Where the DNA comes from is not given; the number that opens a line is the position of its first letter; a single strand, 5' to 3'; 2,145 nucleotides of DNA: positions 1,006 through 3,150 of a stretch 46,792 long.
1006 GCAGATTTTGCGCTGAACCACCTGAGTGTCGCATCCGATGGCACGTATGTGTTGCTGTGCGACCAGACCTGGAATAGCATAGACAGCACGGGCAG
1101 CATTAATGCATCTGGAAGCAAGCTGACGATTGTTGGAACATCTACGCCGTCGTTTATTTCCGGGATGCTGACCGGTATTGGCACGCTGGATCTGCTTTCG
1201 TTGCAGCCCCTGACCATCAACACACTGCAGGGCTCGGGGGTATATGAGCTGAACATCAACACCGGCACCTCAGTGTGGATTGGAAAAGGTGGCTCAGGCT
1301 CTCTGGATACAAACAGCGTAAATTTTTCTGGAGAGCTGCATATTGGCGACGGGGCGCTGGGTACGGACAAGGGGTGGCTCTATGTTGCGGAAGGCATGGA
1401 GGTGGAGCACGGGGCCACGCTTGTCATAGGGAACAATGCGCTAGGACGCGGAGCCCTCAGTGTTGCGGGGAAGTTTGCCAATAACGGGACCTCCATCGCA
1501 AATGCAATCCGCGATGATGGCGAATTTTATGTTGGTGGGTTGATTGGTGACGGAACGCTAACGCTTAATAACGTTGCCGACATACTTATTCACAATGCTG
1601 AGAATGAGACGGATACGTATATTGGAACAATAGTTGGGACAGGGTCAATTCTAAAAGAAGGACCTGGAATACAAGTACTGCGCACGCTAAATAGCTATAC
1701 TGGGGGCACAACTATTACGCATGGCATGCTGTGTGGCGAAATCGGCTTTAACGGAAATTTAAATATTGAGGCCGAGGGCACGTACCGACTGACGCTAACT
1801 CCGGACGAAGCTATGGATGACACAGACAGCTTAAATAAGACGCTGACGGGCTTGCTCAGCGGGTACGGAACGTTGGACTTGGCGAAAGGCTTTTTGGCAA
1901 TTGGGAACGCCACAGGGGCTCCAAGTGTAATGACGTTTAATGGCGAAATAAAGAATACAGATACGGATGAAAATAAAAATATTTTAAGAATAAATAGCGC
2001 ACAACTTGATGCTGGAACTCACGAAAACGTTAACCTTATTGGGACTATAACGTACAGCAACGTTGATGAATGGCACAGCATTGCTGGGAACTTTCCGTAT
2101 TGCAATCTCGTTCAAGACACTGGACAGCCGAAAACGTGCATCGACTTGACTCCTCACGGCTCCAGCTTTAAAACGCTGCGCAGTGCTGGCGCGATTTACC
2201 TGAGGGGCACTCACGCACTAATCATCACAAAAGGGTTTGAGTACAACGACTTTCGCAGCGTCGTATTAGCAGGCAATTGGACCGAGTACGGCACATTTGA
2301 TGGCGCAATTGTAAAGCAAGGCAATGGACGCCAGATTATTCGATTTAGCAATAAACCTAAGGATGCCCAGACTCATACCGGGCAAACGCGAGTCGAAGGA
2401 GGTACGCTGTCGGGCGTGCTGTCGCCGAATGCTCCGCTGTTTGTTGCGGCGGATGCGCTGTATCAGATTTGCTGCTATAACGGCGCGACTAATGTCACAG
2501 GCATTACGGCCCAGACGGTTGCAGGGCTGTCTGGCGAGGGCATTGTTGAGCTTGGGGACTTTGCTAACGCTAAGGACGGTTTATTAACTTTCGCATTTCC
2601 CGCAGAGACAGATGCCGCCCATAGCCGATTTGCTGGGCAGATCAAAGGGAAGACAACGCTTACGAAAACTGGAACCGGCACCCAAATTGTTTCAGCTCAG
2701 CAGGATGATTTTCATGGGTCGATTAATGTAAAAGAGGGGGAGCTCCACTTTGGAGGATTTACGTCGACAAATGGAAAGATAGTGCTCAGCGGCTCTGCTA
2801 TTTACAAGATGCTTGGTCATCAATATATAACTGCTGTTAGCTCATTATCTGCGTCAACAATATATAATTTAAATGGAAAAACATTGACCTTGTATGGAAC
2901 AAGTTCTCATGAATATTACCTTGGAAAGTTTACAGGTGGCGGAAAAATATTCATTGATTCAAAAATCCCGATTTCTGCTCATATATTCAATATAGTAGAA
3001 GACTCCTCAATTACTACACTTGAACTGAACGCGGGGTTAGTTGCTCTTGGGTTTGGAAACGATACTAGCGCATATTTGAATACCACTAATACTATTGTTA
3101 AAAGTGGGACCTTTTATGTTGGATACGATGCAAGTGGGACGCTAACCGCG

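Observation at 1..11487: Autotransporter-passenger-like PATR giant with no translocator barrel and a T1SS-like C-terminal tail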

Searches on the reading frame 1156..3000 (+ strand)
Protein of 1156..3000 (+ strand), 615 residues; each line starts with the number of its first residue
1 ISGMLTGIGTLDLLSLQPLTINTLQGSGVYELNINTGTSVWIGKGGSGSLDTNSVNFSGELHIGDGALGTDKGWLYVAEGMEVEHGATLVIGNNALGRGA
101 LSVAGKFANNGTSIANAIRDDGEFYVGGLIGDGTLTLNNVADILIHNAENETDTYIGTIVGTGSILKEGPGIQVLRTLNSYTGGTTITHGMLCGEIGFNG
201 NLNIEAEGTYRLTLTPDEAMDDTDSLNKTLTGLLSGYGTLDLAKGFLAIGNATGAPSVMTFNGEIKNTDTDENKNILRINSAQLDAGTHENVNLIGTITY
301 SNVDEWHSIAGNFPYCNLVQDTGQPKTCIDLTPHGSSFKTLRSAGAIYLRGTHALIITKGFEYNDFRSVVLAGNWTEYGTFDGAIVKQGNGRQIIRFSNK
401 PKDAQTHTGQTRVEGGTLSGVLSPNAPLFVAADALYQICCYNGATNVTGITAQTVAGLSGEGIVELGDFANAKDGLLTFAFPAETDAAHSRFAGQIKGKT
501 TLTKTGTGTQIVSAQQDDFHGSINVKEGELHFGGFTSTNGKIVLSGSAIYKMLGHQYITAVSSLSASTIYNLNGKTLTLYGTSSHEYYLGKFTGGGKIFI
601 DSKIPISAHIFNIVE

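Call 25: find_homologous_proteins(query=window:1156-3000:+, max_evalue=0.001)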
Query window:1156-3000:+ (615 aa): 18 proteins with E <= 0.001 among 8000 candidates.
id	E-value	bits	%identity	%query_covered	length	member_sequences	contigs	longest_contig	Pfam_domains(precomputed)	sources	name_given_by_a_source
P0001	6.0e-47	179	41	48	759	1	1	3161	PF12951.14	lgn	-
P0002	6.6e-35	139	37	57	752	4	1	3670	PF12951.14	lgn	-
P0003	3.4e-18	84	38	16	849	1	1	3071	PF12951.14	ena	-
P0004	3.3e-17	81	33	36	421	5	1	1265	PF12951.14,PF04846.19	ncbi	ncbi:autotransporter-associated beta strand repeat-containing protein, partial [Xanthomonas citri]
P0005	1.4e-15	75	24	76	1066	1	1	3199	PF12951.14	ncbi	ncbi:MAG: autotransporter-associated beta strand repeat-containing protein, partial [Planctomycetota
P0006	9.9e-15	73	34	20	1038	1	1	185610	PF12951.14,PF03797.26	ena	-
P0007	6.9e-10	57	36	16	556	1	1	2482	PF12951.14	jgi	jgi:autotransporter-associated beta strand protein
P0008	6.8e-8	50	41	14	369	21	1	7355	PF12951.14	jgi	jgi:fibronectin-binding autotransporter adhesin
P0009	1.7e-7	49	34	21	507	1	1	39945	PF12951.14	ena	-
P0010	3.8e-7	48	32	20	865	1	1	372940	PF12951.14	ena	-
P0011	7.6e-7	47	42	11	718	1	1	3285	PF12951.14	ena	-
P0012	2.6e-6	45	31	24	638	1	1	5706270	PF12951.14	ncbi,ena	-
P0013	6.1e-6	44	30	22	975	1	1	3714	PF12951.14,PF03797.26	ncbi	ncbi:MAG: autotransporter domain-containing protein, partial [Reyranella sp.]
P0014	4.5e-5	41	43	7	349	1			PF12951.14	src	-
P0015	4.7e-5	41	31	24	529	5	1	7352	PF12951.14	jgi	jgi:autotransporter-associated beta strand protein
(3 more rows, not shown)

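Call 26: find_encoding_contigs(protein=P0001, flank=10000, max_places=4)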
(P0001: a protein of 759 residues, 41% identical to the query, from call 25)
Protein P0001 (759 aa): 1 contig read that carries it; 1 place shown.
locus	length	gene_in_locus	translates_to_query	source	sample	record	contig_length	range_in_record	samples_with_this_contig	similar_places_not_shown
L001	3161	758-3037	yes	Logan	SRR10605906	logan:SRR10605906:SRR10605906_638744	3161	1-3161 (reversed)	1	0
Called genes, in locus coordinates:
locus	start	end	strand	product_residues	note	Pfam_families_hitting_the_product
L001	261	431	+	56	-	-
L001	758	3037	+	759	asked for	PF12951:PATR (faint)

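Call 27: find_encoding_contigs(protein=P0002, flank=10000, max_places=4)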
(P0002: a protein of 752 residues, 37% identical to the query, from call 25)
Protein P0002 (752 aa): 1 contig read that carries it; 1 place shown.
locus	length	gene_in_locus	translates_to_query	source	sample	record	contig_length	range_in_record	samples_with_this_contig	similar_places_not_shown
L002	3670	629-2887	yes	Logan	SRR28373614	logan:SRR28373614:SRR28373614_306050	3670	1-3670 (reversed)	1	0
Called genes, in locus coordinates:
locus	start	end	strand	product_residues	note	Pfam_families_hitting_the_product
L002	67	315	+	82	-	-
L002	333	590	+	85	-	-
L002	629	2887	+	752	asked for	PF12951:PATR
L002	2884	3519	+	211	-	-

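Call 62: search_protein_families(library=pfam, proteins=[P0001], max_evalue=0.1)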
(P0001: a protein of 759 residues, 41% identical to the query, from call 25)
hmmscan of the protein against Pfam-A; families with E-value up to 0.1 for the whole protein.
P0001 (759 aa): 2 families
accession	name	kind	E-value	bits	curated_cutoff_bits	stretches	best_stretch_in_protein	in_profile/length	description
PF12951.13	PATR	-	2.5e-06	27.8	27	2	658-688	1-30/30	Passenger-associated-transport-repeat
PF10162.14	G8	-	0.015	15.7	22.9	0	332-377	27-72/124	G8 domain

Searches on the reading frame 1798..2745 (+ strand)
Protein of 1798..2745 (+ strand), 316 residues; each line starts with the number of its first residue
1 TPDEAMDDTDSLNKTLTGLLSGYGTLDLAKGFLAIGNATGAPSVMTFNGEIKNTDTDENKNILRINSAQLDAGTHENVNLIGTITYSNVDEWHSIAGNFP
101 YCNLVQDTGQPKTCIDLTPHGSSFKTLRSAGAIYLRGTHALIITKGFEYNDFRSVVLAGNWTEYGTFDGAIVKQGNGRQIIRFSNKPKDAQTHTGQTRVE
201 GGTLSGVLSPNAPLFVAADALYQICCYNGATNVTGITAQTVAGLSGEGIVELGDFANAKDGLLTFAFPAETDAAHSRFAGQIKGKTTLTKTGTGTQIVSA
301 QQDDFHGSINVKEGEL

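Call 38: find_related_loci(query=A1, collection=genome_contigs, flank=10000)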
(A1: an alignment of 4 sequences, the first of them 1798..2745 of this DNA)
Query A1 (316 aa) in genome_contigs; peptide patterns used: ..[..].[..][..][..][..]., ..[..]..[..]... (x = any residue, [..] = any of these).
65 stretches matched a pattern; 4 encode a relative of the query (tblastn E <= 1e-3); 4 distinct loci.
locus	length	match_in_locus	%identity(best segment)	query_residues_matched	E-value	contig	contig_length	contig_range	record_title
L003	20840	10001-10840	37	9-304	8e-36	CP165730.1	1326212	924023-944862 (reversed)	MAG: Alphaproteobacteria bacterium isolate LL52 chromosome, complete genome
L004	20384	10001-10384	28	171-316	4e-6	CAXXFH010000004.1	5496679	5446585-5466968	MAG: Thermoguttaceae bacterium isolate 312aca04-849c-440b-8203-9b7a9de13541 genome assembly, contig: contig_4, whole gen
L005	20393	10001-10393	29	171-316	2e-5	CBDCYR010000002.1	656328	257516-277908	MAG: Alphaproteobacteria bacterium isolate 61ea418e-1a9a-4c42-89d8-c143e3827dfe genome assembly, contig: contig_2, whole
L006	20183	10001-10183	39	169-230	1e-4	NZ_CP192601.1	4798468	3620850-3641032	MAG: Sediminicoccus sp. BL-A-41-H5 isolate Passages #2 and #5 chromosome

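Call 41: search_protein_families(library=pfam, proteins=[L003:8387-13609:+, L003:13603-17268:+, L003:6851-8056:-, L003:17781-18449:-, L003:18678-19877:-, L003:3054-4397:+, L003:2108-2986:+], max_evalue=0.01)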
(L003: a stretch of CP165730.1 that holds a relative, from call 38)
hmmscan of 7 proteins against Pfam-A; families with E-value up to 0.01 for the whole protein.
L003:8387-13609:+ (1741 aa): 1 family
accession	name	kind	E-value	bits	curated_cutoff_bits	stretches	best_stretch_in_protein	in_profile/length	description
PF12951.13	PATR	-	2.8e-09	37.3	27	2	467-494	1-28/30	Passenger-associated-transport-repeat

L003:13603-17268:+ (1222 aa): 1 family
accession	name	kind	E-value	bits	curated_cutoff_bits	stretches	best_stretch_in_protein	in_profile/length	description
PF12951.13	PATR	-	0.0017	18.8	27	0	844-872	1-29/30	Passenger-associated-transport-repeat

L003:6851-8056:- (401 aa): 1 family
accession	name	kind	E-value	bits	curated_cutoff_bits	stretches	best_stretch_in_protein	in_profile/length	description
PF00825.24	Ribonuclease_P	-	7.9e-11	42.4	22.3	1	240-276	41-77/109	Ribonuclease P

L003:17781-18449:- (222 aa): 1 family
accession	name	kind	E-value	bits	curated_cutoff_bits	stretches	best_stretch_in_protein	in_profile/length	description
PF02632.19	BioY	-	1.6e-31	109.6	25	1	75-212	2-137/140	BioY family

L003:18678-19877:- (399 aa): 1 family
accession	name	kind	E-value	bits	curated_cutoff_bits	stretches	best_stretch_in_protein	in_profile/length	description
PF01501.26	Glyco_transf_8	-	0.00063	19.8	24.3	0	56-117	2-57/253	Glycosyl transferase family 8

L003:3054-4397:+ (448 aa): 0 families

L003:2108-2986:+ (293 aa): 1 family
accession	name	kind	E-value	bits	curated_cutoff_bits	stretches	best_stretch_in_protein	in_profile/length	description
PF07486.17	Hydrolase_2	-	1e-16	61.8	27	1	187-291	8-100/100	Cell Wall Hydrolase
